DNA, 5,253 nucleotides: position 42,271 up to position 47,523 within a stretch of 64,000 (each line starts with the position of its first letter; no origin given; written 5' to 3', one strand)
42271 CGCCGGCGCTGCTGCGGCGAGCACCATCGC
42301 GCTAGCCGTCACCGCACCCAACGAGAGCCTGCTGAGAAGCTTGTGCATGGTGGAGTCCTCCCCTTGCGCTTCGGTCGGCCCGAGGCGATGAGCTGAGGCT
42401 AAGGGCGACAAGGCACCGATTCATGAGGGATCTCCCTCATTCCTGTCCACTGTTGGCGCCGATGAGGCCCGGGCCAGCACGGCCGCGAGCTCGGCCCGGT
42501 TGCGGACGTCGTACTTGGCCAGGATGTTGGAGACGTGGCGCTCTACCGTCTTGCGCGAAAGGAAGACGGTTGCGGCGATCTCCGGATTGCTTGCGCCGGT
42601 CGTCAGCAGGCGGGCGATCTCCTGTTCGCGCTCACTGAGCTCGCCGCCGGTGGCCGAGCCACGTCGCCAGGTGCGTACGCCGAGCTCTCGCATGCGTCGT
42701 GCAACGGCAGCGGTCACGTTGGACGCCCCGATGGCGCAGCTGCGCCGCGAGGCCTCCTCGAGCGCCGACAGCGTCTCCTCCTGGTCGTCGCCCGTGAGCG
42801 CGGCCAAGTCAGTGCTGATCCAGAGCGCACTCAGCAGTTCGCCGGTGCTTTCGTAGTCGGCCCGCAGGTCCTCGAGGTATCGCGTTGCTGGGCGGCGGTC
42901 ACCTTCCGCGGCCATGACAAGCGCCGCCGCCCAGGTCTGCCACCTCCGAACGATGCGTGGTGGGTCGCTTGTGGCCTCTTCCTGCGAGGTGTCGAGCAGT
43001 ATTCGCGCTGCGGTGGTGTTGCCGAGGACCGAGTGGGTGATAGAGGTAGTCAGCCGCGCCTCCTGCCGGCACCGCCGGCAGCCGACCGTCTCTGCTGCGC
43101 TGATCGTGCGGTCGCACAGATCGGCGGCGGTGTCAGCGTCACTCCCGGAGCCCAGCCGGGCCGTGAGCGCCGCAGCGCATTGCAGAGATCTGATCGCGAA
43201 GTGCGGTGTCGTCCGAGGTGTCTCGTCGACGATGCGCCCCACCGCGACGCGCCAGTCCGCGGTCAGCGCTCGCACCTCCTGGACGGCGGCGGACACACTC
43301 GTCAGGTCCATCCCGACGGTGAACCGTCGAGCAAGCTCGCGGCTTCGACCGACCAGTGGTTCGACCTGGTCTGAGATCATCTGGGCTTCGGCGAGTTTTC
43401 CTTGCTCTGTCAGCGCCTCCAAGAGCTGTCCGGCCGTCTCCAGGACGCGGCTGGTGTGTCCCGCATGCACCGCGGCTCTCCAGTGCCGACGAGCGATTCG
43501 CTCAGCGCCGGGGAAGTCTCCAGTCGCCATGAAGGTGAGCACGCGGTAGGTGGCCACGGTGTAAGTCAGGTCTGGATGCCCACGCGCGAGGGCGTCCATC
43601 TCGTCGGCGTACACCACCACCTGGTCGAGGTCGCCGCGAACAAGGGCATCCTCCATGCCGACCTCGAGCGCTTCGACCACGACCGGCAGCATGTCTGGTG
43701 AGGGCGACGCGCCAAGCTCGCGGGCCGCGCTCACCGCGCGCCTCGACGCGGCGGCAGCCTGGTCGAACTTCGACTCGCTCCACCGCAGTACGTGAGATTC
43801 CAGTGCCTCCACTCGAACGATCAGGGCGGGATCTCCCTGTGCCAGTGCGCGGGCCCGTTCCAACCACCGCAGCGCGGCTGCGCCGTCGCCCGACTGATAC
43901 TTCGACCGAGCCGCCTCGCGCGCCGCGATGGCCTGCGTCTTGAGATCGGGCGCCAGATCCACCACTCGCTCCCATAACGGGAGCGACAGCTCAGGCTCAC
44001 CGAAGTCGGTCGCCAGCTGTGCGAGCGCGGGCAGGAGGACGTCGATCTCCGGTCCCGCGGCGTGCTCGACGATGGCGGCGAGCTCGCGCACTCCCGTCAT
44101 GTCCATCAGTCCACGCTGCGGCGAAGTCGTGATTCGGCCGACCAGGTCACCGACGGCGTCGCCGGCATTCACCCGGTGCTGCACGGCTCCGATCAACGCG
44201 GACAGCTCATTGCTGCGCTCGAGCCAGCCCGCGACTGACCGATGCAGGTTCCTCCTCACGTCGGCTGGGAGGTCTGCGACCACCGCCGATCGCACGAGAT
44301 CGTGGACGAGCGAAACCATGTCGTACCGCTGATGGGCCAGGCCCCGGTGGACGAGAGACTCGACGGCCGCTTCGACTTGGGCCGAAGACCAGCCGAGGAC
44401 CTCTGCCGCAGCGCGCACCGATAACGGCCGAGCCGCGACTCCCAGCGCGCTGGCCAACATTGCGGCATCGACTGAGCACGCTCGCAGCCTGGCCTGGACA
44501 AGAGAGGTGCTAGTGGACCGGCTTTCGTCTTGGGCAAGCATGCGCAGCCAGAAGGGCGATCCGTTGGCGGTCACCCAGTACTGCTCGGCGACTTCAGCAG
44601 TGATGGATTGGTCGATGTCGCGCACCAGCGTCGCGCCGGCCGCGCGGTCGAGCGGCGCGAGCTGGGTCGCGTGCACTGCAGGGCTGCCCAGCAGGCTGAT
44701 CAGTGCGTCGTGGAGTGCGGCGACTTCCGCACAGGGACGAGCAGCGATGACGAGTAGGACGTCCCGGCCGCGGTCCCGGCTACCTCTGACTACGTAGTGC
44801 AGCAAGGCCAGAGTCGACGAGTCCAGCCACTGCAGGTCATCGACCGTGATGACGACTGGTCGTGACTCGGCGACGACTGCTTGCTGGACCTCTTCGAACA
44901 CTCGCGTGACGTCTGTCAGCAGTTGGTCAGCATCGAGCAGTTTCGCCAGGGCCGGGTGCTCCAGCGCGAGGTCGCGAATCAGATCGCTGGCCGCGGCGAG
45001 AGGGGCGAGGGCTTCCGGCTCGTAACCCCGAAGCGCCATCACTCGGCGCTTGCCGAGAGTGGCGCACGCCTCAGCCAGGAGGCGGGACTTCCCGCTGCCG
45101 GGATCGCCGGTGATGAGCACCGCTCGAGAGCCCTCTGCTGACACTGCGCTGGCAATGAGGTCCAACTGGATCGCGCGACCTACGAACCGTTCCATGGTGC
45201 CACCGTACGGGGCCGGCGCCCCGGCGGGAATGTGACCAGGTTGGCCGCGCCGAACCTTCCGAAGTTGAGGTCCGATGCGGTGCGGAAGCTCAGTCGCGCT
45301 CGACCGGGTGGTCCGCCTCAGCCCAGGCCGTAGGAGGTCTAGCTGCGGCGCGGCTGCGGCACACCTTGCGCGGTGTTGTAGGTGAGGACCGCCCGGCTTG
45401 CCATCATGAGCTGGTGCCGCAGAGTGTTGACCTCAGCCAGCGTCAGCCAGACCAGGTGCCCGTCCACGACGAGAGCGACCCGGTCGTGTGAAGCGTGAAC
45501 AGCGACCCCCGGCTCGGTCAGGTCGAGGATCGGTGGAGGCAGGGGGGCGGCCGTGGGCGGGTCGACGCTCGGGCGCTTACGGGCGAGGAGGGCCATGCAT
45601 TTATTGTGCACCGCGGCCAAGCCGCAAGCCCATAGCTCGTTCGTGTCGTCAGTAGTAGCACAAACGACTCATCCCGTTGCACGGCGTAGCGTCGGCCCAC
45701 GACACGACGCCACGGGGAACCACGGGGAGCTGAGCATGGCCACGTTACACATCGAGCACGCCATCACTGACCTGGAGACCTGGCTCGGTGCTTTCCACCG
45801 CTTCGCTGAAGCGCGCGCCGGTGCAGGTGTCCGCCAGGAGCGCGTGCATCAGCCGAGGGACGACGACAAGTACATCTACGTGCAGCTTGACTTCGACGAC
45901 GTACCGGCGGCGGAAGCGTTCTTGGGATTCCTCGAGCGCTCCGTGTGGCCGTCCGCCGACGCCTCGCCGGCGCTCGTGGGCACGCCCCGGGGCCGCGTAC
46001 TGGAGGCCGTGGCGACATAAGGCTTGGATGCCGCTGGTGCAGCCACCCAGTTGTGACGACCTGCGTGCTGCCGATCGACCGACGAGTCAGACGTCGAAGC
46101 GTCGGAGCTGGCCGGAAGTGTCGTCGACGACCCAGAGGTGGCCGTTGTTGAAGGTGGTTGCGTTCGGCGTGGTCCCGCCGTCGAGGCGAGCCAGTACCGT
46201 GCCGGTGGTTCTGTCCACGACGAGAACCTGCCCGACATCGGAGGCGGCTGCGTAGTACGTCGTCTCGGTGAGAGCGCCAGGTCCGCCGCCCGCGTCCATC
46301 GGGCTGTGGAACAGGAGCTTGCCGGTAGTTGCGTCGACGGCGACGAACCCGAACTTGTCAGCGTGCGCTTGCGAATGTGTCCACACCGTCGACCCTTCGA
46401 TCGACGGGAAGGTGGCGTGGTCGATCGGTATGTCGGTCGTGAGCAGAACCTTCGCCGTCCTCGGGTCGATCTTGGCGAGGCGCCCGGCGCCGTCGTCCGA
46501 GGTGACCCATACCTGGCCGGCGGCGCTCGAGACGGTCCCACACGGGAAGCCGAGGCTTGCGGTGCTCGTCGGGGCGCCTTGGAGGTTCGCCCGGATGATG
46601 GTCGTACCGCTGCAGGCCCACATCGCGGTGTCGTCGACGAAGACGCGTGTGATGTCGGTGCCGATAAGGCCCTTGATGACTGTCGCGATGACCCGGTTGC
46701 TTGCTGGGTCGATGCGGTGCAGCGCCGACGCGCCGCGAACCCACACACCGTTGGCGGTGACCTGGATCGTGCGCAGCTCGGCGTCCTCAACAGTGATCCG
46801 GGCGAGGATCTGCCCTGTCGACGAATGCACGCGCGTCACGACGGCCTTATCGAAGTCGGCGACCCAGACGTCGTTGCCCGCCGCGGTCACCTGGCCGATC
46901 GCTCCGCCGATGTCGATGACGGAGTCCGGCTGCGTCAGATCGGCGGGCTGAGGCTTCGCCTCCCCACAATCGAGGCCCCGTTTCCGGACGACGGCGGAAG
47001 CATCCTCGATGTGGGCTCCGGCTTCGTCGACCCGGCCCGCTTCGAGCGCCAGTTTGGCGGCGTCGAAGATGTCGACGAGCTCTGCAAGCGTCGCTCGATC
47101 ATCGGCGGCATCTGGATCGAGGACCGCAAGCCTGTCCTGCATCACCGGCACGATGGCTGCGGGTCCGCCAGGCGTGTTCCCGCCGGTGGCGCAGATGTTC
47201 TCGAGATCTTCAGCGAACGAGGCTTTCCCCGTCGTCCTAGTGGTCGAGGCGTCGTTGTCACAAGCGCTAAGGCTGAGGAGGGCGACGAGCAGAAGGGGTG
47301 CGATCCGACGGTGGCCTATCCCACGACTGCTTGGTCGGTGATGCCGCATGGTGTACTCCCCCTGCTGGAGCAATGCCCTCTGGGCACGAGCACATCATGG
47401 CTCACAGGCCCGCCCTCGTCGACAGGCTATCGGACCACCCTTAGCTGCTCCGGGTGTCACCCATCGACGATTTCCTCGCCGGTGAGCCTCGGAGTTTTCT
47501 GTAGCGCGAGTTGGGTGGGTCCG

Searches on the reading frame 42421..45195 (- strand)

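Call 27: search_protein_families(library=pfam, proteins=[window:42421-45195:-], max_evalue=0.001)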
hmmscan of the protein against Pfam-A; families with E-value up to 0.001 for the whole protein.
window:42421-45195:- (924 aa): 6 families
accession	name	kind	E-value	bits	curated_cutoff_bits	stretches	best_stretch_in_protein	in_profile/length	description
PF13191.12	AAA_16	-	3.9e-22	80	32.6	1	3-147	1-165/167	AAA ATPase domain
PF00196.25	GerE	-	4.1e-15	55.6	23.5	1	853-905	3-55/57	Bacterial regulatory proteins, luxR family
PF13401.12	AAA_22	-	8.1e-10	39.6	27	1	22-143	4-113/130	AAA domain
PF13245.12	AAA_19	-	1.7e-05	25.4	25.1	1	17-138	4-117/134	AAA domain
PF01637.24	ATPase_2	-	1.7e-05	25.2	33.2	1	4-124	1-122/225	ATPase domain predominantly from Archaea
PF13384.12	HTH_23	-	9.7e-05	22.5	24.6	0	857-889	7-39/50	Homeodomain-like domain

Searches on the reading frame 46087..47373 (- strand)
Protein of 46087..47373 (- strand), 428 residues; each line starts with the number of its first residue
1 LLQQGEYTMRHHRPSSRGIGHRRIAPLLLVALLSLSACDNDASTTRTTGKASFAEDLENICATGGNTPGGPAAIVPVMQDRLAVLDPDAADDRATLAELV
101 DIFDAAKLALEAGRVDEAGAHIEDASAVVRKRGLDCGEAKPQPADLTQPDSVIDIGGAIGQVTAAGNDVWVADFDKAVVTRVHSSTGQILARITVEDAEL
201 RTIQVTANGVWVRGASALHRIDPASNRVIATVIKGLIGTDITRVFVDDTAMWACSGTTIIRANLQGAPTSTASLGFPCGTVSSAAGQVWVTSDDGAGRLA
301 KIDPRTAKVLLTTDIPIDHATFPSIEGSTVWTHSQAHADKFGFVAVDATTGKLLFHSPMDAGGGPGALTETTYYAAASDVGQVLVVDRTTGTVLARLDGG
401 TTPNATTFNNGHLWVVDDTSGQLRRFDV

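Call 27: search_protein_families(library=pfam, proteins=[window:46087-47373:-], max_evalue=0.001)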
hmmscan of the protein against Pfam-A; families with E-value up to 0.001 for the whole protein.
window:46087-47373:- (428 aa): 3 families
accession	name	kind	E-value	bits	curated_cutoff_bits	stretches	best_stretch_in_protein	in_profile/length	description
PF13360.13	PQQ_2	-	3.8e-06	27.2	27.6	1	344-427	5-89/233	Outer membrane protein assembly factor BamB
PF21959.2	DUF6923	-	0.00012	22.4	27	0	366-428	95-159/234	Repeat of unknown function (DUF6923)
PF16819.11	DUF5074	-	0.00012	21.7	27.2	0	203-319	104-227/353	Domain of unknown function (DUF5074)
